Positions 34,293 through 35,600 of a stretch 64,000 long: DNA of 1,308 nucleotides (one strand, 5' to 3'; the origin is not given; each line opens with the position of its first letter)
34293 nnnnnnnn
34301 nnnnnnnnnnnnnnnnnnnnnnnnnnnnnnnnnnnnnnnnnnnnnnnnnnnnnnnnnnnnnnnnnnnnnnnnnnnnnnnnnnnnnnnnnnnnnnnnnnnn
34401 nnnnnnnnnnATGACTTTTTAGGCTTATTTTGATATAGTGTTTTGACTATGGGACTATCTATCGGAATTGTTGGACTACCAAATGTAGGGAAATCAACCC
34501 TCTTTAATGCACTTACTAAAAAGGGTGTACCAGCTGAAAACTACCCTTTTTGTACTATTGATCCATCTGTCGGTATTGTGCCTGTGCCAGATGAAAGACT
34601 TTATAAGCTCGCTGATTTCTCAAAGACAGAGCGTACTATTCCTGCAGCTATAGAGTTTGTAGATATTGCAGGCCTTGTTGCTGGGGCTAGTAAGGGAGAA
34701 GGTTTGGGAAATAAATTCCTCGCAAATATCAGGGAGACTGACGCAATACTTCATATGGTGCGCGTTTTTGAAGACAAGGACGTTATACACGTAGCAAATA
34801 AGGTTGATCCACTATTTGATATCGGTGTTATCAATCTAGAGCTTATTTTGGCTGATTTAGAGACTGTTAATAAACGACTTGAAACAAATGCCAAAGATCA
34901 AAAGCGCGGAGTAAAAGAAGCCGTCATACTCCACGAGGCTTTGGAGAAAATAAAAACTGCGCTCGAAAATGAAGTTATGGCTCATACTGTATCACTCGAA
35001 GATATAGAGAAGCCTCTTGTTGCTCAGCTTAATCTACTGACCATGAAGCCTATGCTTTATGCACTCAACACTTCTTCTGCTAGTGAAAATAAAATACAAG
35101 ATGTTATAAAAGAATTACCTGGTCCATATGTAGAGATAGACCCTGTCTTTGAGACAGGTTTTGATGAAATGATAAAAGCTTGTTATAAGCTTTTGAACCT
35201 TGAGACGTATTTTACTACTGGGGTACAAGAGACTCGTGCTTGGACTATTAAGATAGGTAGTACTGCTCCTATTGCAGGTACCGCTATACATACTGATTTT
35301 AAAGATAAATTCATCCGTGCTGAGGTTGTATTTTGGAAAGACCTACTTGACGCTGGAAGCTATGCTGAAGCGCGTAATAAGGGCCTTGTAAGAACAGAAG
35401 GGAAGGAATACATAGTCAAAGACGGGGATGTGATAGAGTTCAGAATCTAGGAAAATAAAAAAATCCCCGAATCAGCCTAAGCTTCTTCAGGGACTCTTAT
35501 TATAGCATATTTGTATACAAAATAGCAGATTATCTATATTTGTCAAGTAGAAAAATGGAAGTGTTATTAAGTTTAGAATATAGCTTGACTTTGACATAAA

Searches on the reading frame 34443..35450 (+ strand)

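Call 25: search_protein_families(library=pfam, proteins=[window:34443-35450:+], max_evalue=0.0001)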
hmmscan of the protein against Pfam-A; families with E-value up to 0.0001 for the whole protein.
window:34443-35450:+ (335 aa): 3 families
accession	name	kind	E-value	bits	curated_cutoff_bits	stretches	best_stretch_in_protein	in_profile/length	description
PF06071.19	YchF-GTPase_C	-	1e-31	109.3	27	1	253-335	1-83/84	Protein of unknown function (DUF933)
PF01926.29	MMR_HSR1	-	1.1e-22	80.7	21.9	1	7-112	2-94/113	50S ribosome-binding GTPase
PF02421.24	FeoB_N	-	2.9e-08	33.8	27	1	7-58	3-53/156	Ferrous iron transport protein B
